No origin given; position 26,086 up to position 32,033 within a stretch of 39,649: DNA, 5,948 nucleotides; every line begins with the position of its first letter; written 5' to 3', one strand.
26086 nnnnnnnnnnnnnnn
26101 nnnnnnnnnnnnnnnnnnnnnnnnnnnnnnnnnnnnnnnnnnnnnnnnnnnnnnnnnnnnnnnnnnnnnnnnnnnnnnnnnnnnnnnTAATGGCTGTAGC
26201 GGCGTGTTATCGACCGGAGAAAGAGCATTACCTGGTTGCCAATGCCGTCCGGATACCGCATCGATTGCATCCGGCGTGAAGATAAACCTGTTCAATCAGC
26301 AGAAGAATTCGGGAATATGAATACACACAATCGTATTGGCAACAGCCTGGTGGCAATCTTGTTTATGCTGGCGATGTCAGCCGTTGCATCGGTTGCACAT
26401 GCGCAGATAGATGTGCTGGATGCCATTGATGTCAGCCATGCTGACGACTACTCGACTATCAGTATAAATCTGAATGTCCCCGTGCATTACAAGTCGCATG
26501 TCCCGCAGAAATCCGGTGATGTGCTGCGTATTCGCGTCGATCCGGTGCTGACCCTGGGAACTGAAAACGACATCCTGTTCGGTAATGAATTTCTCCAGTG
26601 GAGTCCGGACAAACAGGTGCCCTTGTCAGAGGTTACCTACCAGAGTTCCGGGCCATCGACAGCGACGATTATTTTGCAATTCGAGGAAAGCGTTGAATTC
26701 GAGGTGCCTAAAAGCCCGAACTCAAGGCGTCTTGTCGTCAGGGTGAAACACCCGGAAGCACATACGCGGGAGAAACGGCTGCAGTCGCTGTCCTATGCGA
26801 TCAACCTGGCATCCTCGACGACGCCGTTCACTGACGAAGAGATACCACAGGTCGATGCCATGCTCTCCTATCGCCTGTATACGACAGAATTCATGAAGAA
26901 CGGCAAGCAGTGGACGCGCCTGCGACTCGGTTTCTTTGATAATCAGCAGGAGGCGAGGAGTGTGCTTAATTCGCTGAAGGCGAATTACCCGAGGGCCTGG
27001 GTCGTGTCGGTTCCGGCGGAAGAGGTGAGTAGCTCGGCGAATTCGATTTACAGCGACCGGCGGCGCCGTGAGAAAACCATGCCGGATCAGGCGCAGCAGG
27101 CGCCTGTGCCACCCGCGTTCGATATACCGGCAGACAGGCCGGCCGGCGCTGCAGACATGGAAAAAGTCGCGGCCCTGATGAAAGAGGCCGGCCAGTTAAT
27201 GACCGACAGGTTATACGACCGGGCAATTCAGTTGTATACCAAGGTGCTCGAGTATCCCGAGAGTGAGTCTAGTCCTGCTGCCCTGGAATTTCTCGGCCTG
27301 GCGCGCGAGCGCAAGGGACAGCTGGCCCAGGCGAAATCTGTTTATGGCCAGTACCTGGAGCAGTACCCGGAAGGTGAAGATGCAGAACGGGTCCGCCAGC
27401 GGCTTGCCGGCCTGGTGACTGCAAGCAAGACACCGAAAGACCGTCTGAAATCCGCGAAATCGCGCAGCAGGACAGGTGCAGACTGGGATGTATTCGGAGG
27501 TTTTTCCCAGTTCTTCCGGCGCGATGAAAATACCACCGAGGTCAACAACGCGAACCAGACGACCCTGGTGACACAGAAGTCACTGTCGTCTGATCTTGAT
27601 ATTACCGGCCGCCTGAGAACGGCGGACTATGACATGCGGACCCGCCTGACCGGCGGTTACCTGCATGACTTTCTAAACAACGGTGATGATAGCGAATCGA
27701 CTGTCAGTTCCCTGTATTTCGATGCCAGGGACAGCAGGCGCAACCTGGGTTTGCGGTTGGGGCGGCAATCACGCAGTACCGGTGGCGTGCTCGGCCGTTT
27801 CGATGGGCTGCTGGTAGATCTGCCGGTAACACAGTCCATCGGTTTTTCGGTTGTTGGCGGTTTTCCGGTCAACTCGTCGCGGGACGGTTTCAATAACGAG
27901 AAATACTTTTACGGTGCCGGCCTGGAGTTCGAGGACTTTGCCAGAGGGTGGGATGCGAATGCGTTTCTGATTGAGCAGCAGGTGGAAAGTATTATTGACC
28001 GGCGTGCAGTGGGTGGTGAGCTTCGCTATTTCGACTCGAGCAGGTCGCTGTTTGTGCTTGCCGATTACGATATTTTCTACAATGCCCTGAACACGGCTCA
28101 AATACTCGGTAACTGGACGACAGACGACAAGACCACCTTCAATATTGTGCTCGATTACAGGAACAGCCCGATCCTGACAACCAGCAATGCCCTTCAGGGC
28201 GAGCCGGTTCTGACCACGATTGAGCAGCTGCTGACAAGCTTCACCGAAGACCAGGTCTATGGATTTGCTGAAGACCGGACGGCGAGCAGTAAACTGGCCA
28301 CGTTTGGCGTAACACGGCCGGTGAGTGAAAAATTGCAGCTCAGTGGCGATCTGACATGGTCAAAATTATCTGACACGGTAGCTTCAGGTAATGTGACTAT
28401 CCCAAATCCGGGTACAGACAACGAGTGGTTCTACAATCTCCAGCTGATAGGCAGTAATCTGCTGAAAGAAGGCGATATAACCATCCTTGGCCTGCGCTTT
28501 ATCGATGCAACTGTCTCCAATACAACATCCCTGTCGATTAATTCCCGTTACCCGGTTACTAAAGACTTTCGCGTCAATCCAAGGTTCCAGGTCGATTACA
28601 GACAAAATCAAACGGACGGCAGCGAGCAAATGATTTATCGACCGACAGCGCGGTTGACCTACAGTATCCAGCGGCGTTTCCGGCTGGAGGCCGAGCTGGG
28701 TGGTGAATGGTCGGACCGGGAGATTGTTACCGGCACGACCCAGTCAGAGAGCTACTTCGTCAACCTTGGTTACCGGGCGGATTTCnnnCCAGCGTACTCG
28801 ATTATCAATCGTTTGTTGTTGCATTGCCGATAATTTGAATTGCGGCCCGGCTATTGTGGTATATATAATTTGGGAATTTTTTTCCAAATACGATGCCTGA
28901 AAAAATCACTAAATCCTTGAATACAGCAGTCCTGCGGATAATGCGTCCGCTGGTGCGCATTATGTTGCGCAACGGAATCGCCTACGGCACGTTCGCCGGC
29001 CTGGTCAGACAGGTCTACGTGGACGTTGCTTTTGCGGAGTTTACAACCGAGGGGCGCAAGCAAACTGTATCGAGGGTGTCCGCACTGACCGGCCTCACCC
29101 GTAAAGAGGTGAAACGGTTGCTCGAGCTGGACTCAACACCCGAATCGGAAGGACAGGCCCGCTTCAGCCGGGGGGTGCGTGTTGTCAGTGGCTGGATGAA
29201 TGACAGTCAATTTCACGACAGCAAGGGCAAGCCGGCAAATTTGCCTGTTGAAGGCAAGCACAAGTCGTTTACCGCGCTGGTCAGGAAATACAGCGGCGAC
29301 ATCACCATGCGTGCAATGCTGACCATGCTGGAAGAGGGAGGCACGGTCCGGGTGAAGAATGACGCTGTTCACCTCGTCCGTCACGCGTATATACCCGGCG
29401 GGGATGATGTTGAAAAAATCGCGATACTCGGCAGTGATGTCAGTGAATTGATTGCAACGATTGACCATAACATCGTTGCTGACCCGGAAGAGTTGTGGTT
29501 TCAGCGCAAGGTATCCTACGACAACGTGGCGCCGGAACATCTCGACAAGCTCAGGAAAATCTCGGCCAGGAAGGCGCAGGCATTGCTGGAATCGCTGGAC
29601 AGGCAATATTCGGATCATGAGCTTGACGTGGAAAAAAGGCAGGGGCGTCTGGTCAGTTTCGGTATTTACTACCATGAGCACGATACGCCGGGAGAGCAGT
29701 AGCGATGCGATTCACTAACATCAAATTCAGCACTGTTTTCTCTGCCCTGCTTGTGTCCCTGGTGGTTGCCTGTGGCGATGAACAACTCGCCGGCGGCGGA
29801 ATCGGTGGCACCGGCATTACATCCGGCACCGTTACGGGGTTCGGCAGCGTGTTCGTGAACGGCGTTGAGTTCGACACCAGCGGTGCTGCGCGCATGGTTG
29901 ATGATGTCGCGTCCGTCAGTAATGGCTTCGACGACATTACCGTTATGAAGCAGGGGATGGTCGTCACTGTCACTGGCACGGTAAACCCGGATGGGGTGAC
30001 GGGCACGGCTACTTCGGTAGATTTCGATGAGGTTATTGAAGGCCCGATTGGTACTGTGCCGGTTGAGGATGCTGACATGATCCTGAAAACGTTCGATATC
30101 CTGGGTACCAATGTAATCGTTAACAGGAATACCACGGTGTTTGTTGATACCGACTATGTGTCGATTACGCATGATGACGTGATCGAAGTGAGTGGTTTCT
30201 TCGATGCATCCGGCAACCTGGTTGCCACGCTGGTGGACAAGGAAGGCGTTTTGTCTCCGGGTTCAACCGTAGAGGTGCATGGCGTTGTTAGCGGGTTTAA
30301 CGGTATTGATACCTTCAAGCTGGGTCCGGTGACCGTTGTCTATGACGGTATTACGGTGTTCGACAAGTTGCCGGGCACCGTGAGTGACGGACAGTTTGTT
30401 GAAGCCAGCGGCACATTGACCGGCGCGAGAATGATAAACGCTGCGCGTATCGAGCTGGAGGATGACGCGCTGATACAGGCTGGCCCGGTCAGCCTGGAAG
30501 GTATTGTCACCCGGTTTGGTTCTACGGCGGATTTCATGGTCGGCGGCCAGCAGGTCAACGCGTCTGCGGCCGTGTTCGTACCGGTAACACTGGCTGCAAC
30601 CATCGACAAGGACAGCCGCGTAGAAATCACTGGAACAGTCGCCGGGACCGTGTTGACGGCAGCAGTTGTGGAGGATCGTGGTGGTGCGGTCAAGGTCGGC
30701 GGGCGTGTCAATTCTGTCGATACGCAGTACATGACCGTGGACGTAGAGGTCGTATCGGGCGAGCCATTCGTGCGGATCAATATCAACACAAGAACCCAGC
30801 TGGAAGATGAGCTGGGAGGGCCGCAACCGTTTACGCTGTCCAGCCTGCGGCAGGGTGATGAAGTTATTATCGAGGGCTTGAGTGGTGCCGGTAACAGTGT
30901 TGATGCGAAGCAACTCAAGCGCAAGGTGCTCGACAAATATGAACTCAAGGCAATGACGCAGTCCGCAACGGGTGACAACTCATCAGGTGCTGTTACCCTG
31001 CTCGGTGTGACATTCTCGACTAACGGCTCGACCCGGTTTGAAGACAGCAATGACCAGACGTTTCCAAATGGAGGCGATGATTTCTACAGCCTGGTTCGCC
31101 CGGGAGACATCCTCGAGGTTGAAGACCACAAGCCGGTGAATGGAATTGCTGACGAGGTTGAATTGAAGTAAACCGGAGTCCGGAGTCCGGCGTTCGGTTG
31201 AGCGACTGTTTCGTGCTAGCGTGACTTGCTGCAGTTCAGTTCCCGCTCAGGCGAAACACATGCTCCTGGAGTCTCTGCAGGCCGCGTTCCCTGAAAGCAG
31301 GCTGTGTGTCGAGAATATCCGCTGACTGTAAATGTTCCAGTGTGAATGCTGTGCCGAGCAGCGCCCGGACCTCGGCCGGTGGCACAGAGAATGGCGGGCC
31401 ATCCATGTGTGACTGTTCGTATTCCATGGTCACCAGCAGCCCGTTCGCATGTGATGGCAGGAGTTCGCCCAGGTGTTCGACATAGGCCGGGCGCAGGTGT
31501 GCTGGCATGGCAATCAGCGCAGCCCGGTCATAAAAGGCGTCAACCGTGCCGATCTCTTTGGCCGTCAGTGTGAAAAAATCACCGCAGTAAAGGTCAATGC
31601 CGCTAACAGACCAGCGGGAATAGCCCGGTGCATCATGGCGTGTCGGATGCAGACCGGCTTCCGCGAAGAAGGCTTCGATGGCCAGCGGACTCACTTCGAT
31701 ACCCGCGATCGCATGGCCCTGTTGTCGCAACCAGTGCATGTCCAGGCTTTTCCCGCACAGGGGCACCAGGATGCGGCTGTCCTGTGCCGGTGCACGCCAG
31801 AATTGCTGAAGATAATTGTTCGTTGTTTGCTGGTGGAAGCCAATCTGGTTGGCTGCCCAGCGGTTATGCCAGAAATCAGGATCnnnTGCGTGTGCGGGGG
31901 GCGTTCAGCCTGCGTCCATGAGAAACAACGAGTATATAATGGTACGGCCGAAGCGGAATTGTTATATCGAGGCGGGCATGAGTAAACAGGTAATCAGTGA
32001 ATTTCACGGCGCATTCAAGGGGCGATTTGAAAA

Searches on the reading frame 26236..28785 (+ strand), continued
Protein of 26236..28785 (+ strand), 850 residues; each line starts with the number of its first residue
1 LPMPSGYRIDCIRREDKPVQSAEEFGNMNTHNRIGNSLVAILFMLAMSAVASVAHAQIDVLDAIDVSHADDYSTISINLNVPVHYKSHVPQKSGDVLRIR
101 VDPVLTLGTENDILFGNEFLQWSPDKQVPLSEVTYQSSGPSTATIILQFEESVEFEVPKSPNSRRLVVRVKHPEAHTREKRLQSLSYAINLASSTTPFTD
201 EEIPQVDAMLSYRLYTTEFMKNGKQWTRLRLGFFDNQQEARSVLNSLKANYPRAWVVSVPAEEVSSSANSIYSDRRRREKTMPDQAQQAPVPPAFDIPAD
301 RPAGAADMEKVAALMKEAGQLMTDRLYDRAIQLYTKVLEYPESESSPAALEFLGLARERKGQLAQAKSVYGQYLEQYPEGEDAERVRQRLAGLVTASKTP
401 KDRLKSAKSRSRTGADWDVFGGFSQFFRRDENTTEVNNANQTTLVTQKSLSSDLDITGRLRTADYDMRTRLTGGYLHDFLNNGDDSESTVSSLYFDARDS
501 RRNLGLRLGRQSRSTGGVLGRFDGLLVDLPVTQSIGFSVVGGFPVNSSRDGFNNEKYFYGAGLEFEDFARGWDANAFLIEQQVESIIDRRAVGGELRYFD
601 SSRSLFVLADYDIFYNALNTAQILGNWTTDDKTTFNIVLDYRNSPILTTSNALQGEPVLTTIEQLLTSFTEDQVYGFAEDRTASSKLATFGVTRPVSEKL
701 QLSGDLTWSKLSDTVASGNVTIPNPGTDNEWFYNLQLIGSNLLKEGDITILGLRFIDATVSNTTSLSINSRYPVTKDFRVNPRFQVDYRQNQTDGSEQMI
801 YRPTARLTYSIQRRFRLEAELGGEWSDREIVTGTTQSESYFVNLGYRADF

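Call 56: fold_search(model_id=the predicted structure, library=pdb)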
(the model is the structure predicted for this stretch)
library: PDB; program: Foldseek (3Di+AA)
matches with E <= 10: 1265; with E <= 0.001: 365
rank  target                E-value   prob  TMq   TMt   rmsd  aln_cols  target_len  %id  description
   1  3jty_C                7.8e-11  1.00  0.28  0.53   9.6       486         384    9  Crystal structure of a BenF-like porin from Pseudomonas fluorescens Pf-5 (released 2009-10-20)
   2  3jty_A                3.6e-10  1.00  0.27  0.50  10.8       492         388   10  Crystal structure of a BenF-like porin from Pseudomonas fluorescens Pf-5 (released 2009-10-20)
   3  9fy9_D                1.1e-09  1.00  0.25  0.29  15.6       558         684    9  Cryo-EM structure of the type 1 chaperone-usher pilus FimD-tip complex (FimDHGFC) - Conformer 1 (released 2025-06-04)
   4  3wi5                  1.6e-09  1.00  0.19  0.39  13.4       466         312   10  Crystal structure of the Loop 7 mutant PorB from Neisseria meningitidis serogroup B (released 2014-01-01)
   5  3rbh_A                1.8e-09  1.00  0.24  0.39  12.6       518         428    9  Structure of alginate export protein AlgE from Pseudomonas aeruginosa (released 2011-07-27)
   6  3rfz_B                2.0e-09  1.00  0.28  0.29   9.3       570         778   10  Crystal structure of the FimD usher bound to its cognate FimC:FimH substrate (released 2011-06-01)
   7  3rbh_B                2.0e-09  1.00  0.23  0.39  14.8       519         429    8  Structure of alginate export protein AlgE from Pseudomonas aeruginosa (released 2011-07-27)
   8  8wv0_B                2.4e-09  1.00  0.21  0.45  13.0       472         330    8  Outer membrane porin of Burkholderia pseudomallei (BpsOmp38) (released 2024-10-30)
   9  3rbh_D                2.8e-09  1.00  0.23  0.41  12.7       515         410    9  Structure of alginate export protein AlgE from Pseudomonas aeruginosa (released 2011-07-27)
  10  3jty_B                3.2e-09  1.00  0.28  0.53   9.6       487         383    9  Crystal structure of a BenF-like porin from Pseudomonas fluorescens Pf-5 (released 2009-10-20)
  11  3szd_B                3.4e-09  1.00  0.27  0.52   9.7       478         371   10  Crystal structure of Pseudomonas aeruginosa OccK2 (OpdF) (released 2012-02-08)
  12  3pgr                  3.5e-09  1.00  0.17  0.32  20.4       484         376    9  Asp348Arg mutant of EcFadL (released 2011-05-25)
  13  3rbh_C                4.1e-09  1.00  0.23  0.41  13.6       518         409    9  Structure of alginate export protein AlgE from Pseudomonas aeruginosa (released 2011-07-27)
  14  2fgq                  4.8e-09  1.00  0.18  0.36  12.6       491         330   10  High resolution X-ray structure of Omp32 in complex with malate (released 2006-01-31)
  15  4b61_A                5.3e-09  1.00  0.23  0.38  14.8       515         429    8  In meso structure of alginate transporter, AlgE, from Pseudomoas aeruginosa, PAO1. Crystal form 3. (released 2013-07-17)
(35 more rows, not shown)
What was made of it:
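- Closest known: Outer-membrane machines with built-in wall-binding or TPR modules. Same: Foldseek lists AlgE and PelBC among its barrel matches (call 56).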

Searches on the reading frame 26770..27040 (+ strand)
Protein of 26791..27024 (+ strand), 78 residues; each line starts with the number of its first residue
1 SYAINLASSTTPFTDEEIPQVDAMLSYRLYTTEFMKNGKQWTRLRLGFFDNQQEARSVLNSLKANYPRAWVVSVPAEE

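Call 7: search_protein_families(library=pfam, proteins=[window:26791-27024:+], max_evalue=1)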
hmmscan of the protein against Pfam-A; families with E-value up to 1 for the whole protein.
window:26791-27024:+ (78 aa): 2 families
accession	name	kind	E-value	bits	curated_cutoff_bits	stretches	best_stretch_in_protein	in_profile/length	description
PF05036.18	SPOR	-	4.7e-09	36.9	21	1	28-72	31-75/76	SPOR domain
PF13174.12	TPR_6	-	0.18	13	26.3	1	50-68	14-32/33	Tetratricopeptide repeat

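Call 8: search_protein_families(library=ncbifam, proteins=[window:26791-27024:+], max_evalue=1)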
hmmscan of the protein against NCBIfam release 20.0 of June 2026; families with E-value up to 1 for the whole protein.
window:26791-27024:+ (78 aa): 0 families

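Call 13: search_solved_structures(query=window:26770-27040:+, max_evalue=10, show_alignments=2)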
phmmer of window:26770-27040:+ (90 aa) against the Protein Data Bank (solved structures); distinct sequences matched with E-value up to 10: 4.
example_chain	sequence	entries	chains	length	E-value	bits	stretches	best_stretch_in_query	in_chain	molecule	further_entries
2lfv_A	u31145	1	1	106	0.21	14.8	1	6-74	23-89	Protein damX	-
1rfe_A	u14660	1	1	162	1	12.7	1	17-55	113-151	hypothetical protein Rv2991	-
4hhh_S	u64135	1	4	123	1.3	12.4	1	43-80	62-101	Ribulose bisphosphate carboxylase small chain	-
3dee_A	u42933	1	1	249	1.3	12.3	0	39-71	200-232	Putative regulatory protein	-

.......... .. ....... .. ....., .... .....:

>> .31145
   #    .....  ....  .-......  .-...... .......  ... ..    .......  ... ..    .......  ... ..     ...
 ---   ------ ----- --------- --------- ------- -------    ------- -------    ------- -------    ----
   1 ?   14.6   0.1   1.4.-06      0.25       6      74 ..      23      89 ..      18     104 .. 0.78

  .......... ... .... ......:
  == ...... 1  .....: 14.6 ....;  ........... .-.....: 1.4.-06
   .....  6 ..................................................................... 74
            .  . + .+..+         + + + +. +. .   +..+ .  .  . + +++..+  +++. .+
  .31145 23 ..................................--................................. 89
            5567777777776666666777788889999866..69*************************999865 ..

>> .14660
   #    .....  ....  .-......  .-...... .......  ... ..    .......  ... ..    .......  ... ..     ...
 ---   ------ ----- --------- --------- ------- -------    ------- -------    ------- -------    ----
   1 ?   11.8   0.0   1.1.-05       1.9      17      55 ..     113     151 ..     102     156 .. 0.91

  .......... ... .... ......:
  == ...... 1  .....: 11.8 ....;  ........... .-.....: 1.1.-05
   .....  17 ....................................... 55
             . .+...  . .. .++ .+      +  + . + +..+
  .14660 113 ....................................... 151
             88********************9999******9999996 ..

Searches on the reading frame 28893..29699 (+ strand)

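Call 9: search_protein_families(library=pfam, proteins=[window:28893-29699:+], max_evalue=0.01)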
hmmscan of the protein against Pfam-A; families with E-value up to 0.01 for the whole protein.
window:28893-29699:+ (269 aa): 1 family
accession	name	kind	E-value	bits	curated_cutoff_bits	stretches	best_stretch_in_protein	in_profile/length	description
PF20112.4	DUF6502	-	3.4e-72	243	27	1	7-266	2-266/268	Family of unknown function (DUF6502)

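Call 10: search_protein_families(library=ncbifam, proteins=[window:28893-29699:+], max_evalue=0.01)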
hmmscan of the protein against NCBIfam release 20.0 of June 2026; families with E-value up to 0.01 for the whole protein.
window:28893-29699:+ (269 aa): 0 families

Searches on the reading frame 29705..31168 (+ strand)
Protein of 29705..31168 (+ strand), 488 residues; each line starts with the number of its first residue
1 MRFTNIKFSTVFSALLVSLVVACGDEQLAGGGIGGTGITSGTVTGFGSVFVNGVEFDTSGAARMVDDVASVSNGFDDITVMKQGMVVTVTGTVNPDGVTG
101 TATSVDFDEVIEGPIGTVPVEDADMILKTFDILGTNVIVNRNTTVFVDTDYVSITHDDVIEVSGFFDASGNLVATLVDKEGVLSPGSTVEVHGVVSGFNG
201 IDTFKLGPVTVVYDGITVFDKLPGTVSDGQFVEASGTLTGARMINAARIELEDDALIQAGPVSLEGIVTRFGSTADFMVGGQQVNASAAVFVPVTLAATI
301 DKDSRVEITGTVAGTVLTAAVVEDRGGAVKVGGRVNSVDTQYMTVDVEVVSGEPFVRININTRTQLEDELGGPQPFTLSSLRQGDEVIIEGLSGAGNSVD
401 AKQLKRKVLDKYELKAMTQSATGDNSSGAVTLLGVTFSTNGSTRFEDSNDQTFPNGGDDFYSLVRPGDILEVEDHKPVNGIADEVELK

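Call 9: search_protein_families(library=pfam, proteins=[window:29705-31168:+], max_evalue=0.01)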
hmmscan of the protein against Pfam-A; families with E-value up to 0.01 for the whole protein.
window:29705-31168:+ (488 aa): 1 family
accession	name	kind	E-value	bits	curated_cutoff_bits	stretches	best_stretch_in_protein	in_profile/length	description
PF18914.6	DUF5666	-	1.3e-26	93.1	27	4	120-177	4-59/60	Domain of unknown function (DUF5666)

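Call 10: search_protein_families(library=ncbifam, proteins=[window:29705-31168:+], max_evalue=0.01)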
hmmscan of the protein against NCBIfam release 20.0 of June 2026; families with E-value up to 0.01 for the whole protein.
window:29705-31168:+ (488 aa): 0 families

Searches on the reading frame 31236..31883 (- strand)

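Call 9: search_protein_families(library=pfam, proteins=[window:31236-31883:-], max_evalue=0.01)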
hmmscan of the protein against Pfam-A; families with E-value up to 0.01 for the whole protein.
window:31236-31883:- (215 aa): 1 family
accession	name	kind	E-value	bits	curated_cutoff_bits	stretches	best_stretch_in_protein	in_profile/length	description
PF05724.17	TPMT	-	1.7e-77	260.5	26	1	1-213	2-216/218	Thiopurine S-methyltransferase (TPMT)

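Call 10: search_protein_families(library=ncbifam, proteins=[window:31236-31883:-], max_evalue=0.01)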
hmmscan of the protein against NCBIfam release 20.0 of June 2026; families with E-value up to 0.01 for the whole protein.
window:31236-31883:- (215 aa): 3 families
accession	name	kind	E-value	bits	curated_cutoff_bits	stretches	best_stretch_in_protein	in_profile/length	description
NF009732.0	PRK13255.1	equivalog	2.1e-83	279.1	213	1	1-213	2-216/218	thiopurine S-methyltransferase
TIGR03840.1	TMPT_Se_Te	equivalog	2.7e-80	268.9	223.2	1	3-212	1-212/213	thiopurine S-methyltransferase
NF009733.0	PRK13256.1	equivalog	6.9e-26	91.4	429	1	3-198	10-207/226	thiopurine S-methyltransferase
